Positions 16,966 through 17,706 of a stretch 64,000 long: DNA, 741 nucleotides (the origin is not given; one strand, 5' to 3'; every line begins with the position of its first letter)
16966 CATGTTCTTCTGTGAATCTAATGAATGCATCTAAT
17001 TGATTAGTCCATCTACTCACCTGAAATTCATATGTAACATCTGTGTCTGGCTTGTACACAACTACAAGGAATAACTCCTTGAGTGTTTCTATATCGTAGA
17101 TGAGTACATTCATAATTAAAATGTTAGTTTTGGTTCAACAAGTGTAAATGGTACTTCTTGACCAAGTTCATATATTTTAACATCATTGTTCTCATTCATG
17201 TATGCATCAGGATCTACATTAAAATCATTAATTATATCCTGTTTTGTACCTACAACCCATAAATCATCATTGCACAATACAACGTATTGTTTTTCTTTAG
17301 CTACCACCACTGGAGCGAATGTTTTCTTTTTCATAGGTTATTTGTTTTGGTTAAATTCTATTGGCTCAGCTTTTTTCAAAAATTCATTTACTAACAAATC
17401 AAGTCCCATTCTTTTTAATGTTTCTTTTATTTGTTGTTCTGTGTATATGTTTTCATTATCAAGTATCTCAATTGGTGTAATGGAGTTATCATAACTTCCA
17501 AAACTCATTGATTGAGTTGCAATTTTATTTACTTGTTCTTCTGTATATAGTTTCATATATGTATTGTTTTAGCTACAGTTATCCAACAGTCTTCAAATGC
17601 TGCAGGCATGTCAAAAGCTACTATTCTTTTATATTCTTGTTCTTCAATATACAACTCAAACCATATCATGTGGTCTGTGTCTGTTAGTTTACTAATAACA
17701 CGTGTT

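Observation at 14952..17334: Family B DNA polymerase gene bracketed by two paralogous ~70-aa genes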

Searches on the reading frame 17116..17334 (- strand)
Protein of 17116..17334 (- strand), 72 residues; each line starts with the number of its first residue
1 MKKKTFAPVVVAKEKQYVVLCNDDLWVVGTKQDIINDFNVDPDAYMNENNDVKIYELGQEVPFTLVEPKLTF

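Call 4: search_protein_families(library=pfam, proteins=[window:17116-17334:-], max_evalue=0.1)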
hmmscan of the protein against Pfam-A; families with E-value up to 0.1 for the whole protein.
window:17116-17334:- (72 aa): 0 families

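Call 5: search_protein_families(library=phrogs, proteins=[window:17116-17334:-], max_evalue=0.01)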
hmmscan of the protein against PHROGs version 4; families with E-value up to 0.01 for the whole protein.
window:17116-17334:- (72 aa): 0 families

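Call 8: search_dna_similar(query=window:17119-17334:-, collection=phages, mode=protein, max_evalue=1, max_rows=30)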
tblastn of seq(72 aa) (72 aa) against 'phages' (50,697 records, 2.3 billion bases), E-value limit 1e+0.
No match.

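Call 11: find_homologous_proteins(query=window:17119-17334:-, max_evalue=0.01)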
Query seq(72 aa) (72 aa): 19 proteins with E <= 0.01 among 19 candidates.
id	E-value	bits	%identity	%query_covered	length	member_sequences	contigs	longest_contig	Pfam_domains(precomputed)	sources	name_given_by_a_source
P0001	2.6e-41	156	100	100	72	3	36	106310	-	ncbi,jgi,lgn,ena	jgi:hypothetical protein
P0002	2.1e-35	137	100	89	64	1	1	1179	-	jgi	-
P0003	7.1e-35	135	88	100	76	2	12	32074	-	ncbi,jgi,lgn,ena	jgi:hypothetical protein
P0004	7.8e-35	135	85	100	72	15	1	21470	-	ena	-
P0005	5.6e-29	117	79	97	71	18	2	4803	-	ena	-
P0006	5.9e-29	117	80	97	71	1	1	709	-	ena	-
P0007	1.3e-28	116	75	100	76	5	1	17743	-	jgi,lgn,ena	jgi:hypothetical protein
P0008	1.3e-28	116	79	97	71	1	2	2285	-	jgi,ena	jgi:hypothetical protein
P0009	1.8e-28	115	100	74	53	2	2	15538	-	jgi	-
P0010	3.2e-28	114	77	97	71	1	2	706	-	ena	-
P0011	1.5e-26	109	73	99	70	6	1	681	-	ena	-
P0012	1.1e-24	103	71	92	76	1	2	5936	-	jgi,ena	jgi:hypothetical protein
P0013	5.3e-24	101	74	92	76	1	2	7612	-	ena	-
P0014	7.3e-24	101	73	92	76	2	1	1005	-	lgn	-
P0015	2.4e-22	96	73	83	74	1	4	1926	-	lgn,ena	-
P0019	4.6e-15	73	53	100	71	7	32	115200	-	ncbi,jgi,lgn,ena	jgi:hypothetical protein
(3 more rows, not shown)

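Call 13: find_encoding_contigs(protein=P0019, flank=8000, max_places=4)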
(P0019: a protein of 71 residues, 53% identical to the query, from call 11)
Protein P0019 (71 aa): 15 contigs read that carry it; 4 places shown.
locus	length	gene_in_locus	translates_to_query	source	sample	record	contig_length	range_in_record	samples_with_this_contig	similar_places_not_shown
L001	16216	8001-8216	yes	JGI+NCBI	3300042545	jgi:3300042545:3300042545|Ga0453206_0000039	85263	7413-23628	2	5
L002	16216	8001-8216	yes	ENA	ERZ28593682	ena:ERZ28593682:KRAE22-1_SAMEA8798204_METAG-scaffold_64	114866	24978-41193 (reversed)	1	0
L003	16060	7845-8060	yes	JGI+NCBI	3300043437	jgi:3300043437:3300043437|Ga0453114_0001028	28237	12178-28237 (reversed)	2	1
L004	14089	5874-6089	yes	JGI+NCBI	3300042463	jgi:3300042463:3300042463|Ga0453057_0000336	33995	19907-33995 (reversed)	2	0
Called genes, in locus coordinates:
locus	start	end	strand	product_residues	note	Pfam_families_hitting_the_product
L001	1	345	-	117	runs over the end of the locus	PF00216:Bac_DNA_binding (weak)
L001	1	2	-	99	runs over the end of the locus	-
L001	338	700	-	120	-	-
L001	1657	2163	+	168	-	-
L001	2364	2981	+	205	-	-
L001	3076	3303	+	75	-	-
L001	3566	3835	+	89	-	-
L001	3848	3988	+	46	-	-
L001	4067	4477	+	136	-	-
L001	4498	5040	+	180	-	-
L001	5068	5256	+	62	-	-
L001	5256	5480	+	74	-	-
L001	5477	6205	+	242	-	-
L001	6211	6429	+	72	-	-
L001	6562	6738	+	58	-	-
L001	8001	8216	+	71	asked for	-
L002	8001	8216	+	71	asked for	-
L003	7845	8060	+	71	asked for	-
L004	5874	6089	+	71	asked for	-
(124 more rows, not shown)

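Call 33: predict_structure(alignment_id=A2)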
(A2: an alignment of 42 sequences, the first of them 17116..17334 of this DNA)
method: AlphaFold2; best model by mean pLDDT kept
length: 72 residues; sequences in the alignment: 42
mean_pLDDT: 77.5   pTM: 0.54
mean pLDDT of the five models: 77.5, 75.1, 73.3, 70.4, 69.1
residues with pLDDT >= 90: 17; 70-90: 38; 50-70: 8; < 50: 9
segments of 3 or more residues with pLDDT < 50: 1-9
pLDDT, mean of each block of 10 residues (from residue 1): 45 79 89 91 81 86 75 57
secondary structure, 60 per line:
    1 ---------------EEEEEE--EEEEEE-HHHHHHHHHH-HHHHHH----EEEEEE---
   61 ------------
elements in order: E16-21 E24-29 H31-40 H42-47 E52-57
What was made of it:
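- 17116..17334 (-): S_up: 72-aa small acidic protein, the upstream-lineage paralogue. Its C-terminus ends ...LTF. It stops 2 nt before the pol ATG. AF2 model pLDDT 77.5 with beta-beta-alpha-alpha-beta topology (call 33).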

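Call 35: search_protein_representatives(alignment_id=A2)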
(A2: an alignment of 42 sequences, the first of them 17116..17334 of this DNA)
Query: 42 sequences, 72 profile positions. Proteins with E-value up to 0.001 (for the whole library): 12; up to 1e-10: 6; up to 1e-30: 0. The best 12 are listed.
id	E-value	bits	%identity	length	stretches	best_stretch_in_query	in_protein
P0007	6.8e-29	115.3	-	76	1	8-72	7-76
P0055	2.8e-27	110.1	-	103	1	3-72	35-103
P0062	4.0e-27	109.6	-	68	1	7-72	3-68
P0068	1.7e-25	104.4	-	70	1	2-72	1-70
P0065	1.4e-24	101.5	-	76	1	1-72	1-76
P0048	2.3e-23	97.6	-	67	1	7-72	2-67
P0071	5.0e-09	51.7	-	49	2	38-72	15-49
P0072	2.4e-07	46.3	-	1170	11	32-54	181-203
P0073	4.4e-07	45.4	-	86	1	12-72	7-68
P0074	1.6e-06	43.6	-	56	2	46-72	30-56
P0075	2.3e-04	36.7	-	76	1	1-67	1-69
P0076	9.3e-04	34.8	-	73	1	2-65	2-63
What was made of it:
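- Only 12 representatives in an exhaustive HMMER scan of 1.84e9 proteins (call 35).
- Tried and rejected: The one long hit, P0072, is a repetitive 1170-aa protein that matches only a 23-residue stretch 11 times (call 35).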

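Call 37: fold_search(model_id=the predicted structure, library=pdb)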
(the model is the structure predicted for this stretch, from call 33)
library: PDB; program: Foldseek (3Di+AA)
matches with E <= 10: 92; with E <= 0.001: 0
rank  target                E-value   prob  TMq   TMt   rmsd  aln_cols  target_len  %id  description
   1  6d53_MODEL_1_C        1.8e+00  0.28  0.38  0.31   4.9        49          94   10  Trans form of HemolysinII c-terminal domain (released 2019-04-24)
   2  8b0u_C                2.6e+00  0.11  0.24  0.23   9.7        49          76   10  Structure of the CalpL/T10 complex (released 2022-11-16)
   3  3vh3_B                2.7e+00  0.12  0.30  0.21   5.7        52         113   13  Crystal structure of Atg7CTD-Atg8 complex (released 2011-09-21)
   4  3or3_A                2.9e+00  0.13  0.34  0.17  11.1        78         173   13  Restriction endonuclease HPY188I in complex with product DNA (released 2010-10-20)
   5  9szu                  3.1e+00  0.04  0.19  0.08   9.7        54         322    7  Cerium(III)-bound de novo photoredox enzyme (PLZ2.3) (released 2026-03-25)
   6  3egr_A                3.8e+00  0.06  0.25  0.26   6.1        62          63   14  CRYSTAL STRUCTURE OF A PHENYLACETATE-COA OXYGENASE SUBUNIT PAAB (REUT_A2307) FROM RALSTONIA EUTROPHA JMP134 AT 2.65 A  (released 2008-09-30)
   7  9fmt_B                4.0e+00  0.06  0.21  0.03   9.1        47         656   17  Cryo-EM structure of the BcsB hexameric crown from the E. coli cellulose secretion macrocomplex (released 2024-10-16)
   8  1ous_A                4.0e+00  0.05  0.20  0.13  10.9        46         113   17  Lecb (PA-LII) calcium-free (released 2003-09-09)
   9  5gpr                  4.3e+00  0.10  0.22  0.03   2.0        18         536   33  Crystal structure of chitinase-h from Ostrinia furnacalis (released 2017-01-11)
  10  6yg8_E                4.9e+00  0.04  0.21  0.03  10.4        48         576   17  Cryo-EM structure of a BcsB pentamer in the context of an assembled Bcs macrocomplex (released 2021-02-24)
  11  2wsh_B                5.2e+00  0.12  0.31  0.20   7.4        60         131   17  Structure of bacteriophage T4 EndoII E118A mutant (released 2010-03-02)
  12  6jly_F                5.2e+00  0.12  0.41  0.10   7.4        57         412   12  eIF2a - eIF2B complex (released 2019-05-01)
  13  5jfy_D                5.2e+00  0.09  0.31  0.21   7.4        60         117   10  Crystal structure of a plant cytidine deaminase (released 2017-04-26)
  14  7w5x_D                5.2e+00  0.09  0.30  0.02   4.5        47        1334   15  Cryo-EM structure of SoxS-dependent transcription activation complex with zwf promoter DNA (released 2022-10-26)
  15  5gqb_A                5.2e+00  0.08  0.22  0.03   2.0        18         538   33  Crystal structure of chitinase-h from O. furnacalis in complex with chitohepatose (released 2017-01-11)
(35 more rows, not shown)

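Call 41: find_encoding_contigs(protein=P0001, flank=4000, max_places=8)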
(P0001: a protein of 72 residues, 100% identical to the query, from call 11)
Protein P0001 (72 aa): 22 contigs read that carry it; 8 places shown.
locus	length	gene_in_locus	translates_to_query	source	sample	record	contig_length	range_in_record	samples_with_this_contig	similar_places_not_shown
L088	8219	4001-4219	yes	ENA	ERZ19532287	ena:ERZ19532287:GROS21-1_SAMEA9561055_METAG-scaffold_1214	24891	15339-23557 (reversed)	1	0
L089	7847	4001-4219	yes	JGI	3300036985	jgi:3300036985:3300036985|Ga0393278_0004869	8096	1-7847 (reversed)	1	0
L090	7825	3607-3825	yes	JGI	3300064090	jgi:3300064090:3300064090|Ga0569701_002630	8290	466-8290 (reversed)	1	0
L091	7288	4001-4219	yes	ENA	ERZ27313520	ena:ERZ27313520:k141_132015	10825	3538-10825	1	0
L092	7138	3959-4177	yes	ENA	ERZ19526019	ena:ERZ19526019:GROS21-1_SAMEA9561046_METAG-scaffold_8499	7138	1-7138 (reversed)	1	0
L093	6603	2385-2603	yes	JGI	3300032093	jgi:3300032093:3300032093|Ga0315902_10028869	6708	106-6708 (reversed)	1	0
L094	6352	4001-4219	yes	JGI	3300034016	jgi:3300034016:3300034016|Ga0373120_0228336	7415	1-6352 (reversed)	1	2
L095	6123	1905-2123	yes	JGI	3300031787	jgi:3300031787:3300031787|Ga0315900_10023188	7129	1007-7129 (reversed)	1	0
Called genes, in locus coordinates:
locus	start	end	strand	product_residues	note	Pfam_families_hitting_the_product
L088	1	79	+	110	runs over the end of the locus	-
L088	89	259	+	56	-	-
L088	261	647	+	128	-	PF20475:DUF6717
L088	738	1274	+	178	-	-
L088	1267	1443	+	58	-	-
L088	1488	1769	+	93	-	-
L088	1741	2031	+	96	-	-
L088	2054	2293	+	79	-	-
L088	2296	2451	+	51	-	-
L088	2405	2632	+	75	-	-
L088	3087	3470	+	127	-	-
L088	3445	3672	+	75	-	-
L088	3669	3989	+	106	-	-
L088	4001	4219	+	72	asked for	-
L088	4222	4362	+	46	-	-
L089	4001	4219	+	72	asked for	-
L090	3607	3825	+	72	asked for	-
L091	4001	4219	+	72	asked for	-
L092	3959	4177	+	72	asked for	-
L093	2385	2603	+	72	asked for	-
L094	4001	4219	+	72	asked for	-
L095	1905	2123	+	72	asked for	-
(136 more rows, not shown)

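Call 44: find_related_loci(query=A2, collection=viral_contigs, flank=5000)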
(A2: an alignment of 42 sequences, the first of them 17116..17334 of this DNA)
Query A2 (72 aa) in viral_contigs; peptide patterns used: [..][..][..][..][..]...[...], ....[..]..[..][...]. (x = any residue, [..] = any of these).
216 stretches matched a pattern; 29 encode a relative of the query (tblastn E <= 1e-3); 29 distinct loci.
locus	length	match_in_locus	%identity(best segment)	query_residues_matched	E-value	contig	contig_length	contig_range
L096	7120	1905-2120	100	1-72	8e-45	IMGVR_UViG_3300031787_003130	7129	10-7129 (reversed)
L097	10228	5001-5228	76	1-72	4e-34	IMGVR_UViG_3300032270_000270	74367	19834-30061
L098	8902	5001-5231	53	1-72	5e-22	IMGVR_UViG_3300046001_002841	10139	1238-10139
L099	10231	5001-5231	53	1-72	5e-22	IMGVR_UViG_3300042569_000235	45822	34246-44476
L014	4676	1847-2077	53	1-72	5e-22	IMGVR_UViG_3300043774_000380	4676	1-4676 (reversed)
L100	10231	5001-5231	53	1-72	5e-22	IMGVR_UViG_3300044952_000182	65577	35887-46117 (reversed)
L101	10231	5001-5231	53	1-72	5e-22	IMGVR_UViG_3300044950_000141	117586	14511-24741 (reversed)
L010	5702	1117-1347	53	1-72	5e-22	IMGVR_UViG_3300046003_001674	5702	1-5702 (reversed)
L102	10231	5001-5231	53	1-72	5e-22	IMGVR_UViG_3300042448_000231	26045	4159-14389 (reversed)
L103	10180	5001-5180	53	13-72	1e-21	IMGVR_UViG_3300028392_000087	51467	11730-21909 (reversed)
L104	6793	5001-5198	50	7-72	5e-21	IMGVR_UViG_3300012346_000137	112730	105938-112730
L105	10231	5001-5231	52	1-72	6e-21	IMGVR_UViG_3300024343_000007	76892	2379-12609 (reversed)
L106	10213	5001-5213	53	1-72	1e-20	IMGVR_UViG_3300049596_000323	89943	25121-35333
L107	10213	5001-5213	53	1-72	1e-20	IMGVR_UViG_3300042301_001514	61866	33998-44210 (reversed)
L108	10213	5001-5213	53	1-72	1e-20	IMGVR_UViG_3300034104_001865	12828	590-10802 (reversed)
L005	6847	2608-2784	46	13-70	1e-16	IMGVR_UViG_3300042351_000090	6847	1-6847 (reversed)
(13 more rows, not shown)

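Call 48: search_protein_families(library=ncbifam, proteins=[window:17116-17334:-], max_evalue=0.1)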
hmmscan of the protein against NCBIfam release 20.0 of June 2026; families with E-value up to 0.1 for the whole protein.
window:17116-17334:- (72 aa): 0 families

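Call 49: search_protein_families(library=pfam, alignment_id=A2, max_evalue=1)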
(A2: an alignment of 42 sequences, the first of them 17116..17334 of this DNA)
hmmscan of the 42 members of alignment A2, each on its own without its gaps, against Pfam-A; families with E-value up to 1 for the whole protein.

A. member 1, window:17116-17334:- (72 aa): 0 families

B. families by the number of members that match (of 42 scanned): 12 families
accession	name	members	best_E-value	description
PF02211.21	NHase_beta_C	4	0.013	Nitrile hydratase beta subunit, C-terminal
PF24466.1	DUF7578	2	0.036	Domain of unknown function (DUF7578)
PF03478.24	Beta-prop_KIB1-4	2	0.11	KIB1-4 beta-propeller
PF08303.17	tRNA_lig_kinase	1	0.0019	tRNA ligase kinase domain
PF18359.7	Tudor_5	1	0.018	Histone methyltransferase Tudor domain 1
PF19703.4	DUF6201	1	0.046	Family of unknown function (DUF6201)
PF17599.7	DUF5495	1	0.049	Family of unknown function (DUF5495)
PF22450.1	CagL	1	0.05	T4SS protein CagL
PF05641.18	Agenet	1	0.069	Agenet domain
PF10460.15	Peptidase_M30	1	0.081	Peptidase M30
PF21236.3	PRS7_OB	1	0.22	26S proteasome regulatory subunit 7, OB domain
PF09465.16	LBR_tudor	1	0.3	Lamin-B receptor of TUDOR domain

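Call 61: find_related_loci(query=A2, collection=metagenome_contigs, flank=4000)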
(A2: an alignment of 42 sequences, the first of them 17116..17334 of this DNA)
Query A2 (72 aa) in metagenome_contigs; peptide patterns used: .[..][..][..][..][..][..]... (x = any residue, [..] = any of these).
93 stretches matched a pattern; 20 encode a relative of the query (tblastn E <= 1e-3); 20 distinct loci.
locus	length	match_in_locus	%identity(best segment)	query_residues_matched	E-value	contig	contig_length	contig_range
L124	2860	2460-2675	100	1-72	2e-45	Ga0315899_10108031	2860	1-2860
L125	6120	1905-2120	100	1-72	2e-45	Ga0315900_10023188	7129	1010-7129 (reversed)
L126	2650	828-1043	88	1-72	1e-40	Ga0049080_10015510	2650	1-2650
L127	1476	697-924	88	1-72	7e-41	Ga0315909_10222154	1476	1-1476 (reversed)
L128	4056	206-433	88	1-72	3e-40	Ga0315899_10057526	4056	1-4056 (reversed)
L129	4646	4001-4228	88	1-72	3e-40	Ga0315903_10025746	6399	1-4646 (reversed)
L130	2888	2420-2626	59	3-72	4e-26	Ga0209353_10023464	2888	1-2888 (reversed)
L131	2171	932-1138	59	3-72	4e-26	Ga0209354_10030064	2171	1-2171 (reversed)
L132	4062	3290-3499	57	1-72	4e-25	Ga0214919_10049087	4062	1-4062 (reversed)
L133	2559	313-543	53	1-72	3e-22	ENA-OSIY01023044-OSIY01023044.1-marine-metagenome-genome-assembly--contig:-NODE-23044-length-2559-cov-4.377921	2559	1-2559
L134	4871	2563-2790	54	1-71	6e-22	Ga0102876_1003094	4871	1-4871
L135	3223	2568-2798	52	1-72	2e-21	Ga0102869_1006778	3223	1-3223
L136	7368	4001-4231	52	1-72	2e-21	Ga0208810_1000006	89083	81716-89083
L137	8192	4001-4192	55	10-72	2e-21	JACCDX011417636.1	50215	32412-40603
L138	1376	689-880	48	10-72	1e-18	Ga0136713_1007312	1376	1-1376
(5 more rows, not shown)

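Call 70: fold_search(model_id=the predicted structure, library=viral)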
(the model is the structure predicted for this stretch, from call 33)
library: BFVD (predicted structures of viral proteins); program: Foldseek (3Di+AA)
matches with E <= 10: 839; with E <= 0.001: 0
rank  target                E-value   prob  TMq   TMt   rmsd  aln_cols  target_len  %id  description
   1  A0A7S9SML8            3.5e-02  0.98  0.47  0.34   4.2        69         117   19  Uncharacterized protein [Escherichia phage PNJ1809-36]
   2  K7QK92                7.5e-02  0.96  0.48  0.27   5.6        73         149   18  Uncharacterized protein [Escherichia phage phAPEC8]
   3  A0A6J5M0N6            7.5e-02  0.94  0.40  0.29   8.1        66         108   12  Uncharacterized protein [uncultured Caudovirales phage]
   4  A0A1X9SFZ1            8.6e-02  0.97  0.45  0.39   3.2        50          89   20  Uncharacterized protein [Bacillus phage Flapjack]
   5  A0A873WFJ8            9.1e-02  0.97  0.52  0.38   5.6        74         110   19  Uncharacterized protein [Providencia phage PSTNGR1]
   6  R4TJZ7                1.2e-01  0.84  0.42  0.13   6.8        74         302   19  (no name in the UniProt tables at hand)
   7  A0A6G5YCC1            1.6e-01  0.77  0.41  0.24   4.8        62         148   19  (no name in the UniProt tables at hand)
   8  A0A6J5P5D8            1.7e-01  0.82  0.45  0.36  10.6        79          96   18  Uncharacterized protein [uncultured Caudovirales phage]
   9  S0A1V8                1.9e-01  0.97  0.47  0.63   3.2        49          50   16  Uncharacterized protein [Cellulophaga phage phi46:3]
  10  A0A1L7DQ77            1.9e-01  0.77  0.45  0.27   6.0        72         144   14  Uncharacterized protein [Vibrio phage Vp670]
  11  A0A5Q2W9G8            1.9e-01  0.72  0.41  0.43   6.5        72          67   14  (no name in the UniProt tables at hand)
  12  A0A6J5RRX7            2.0e-01  0.85  0.46  0.17  14.9        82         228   11  Uncharacterized protein [uncultured Caudovirales phage]
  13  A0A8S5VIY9            2.0e-01  0.84  0.47  0.43   6.1        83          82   16  Uncharacterized protein [Podoviridae sp. ct9H612]
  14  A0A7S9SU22            2.1e-01  0.84  0.40  0.43   5.4        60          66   17  Uncharacterized protein [Virus NIOZ-UU159]
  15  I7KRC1                2.1e-01  0.66  0.41  0.22   5.1        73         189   15  Uncharacterized protein [Yersinia phage phiR1-RT]
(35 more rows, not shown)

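Call 77: search_protein_families(library=pfam, proteins=[L103:7241-7900:+], max_evalue=0.01)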
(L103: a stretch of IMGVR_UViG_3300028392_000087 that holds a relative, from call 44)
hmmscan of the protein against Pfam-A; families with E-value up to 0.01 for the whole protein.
L103:7241-7900:+ (219 aa): 1 family
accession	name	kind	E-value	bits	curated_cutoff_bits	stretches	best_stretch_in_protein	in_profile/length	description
PF01541.30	GIY-YIG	-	2.7e-11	44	22.6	1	12-92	2-73/78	GIY-YIG catalytic domain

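Call 80: find_encoding_contigs(protein=P0005, flank=3000, max_places=3)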
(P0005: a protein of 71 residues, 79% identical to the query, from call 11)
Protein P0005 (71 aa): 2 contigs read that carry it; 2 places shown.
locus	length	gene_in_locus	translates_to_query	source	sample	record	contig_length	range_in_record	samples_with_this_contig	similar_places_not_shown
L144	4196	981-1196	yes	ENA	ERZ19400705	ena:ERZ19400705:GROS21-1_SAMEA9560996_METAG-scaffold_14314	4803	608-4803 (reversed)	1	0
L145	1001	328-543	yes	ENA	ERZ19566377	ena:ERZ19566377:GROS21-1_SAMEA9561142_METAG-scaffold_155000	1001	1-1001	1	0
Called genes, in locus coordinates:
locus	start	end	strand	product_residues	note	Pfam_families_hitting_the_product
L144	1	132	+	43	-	?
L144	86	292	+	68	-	-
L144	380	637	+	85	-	-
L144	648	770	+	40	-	-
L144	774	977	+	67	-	-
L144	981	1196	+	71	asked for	-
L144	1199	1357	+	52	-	-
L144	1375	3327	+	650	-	-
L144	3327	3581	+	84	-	-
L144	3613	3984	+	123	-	PF00856:SET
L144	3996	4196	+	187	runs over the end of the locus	-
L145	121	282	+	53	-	-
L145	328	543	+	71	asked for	-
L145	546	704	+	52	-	-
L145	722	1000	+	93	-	?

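Call 85: search_protein_families(library=padloc, proteins=[window:17116-17334:-], max_evalue=0.1)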
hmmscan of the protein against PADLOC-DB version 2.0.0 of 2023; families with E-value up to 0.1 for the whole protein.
window:17116-17334:- (72 aa): 0 families

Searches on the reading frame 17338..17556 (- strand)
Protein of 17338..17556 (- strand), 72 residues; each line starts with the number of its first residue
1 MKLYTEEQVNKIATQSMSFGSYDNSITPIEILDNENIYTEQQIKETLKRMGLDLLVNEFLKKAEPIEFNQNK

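Call 4: search_protein_families(library=pfam, proteins=[window:17338-17556:-], max_evalue=0.1)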
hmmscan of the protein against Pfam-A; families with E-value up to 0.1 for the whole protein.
window:17338-17556:- (72 aa): 2 families
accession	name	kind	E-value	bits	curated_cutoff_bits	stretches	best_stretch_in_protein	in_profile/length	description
PF08154.18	NLE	-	0.02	15.8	23.4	1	40-68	20-51/68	NLE (NUC135) domain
PF18039.7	UBA_6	-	0.068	13.6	23.5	0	38-60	13-35/42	UBA-like domain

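Call 5: search_protein_families(library=phrogs, proteins=[window:17338-17556:-], max_evalue=0.01)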
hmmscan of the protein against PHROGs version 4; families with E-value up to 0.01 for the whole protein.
window:17338-17556:- (72 aa): 1 family
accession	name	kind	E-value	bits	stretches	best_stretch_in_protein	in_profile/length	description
phrog_9412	-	unknown function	6.5e-05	23.8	1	33-50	37-54/56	-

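Call 85: search_protein_families(library=padloc, proteins=[window:17338-17556:-], max_evalue=0.1)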
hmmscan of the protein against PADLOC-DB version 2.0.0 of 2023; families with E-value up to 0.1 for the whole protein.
window:17338-17556:- (72 aa): 0 families
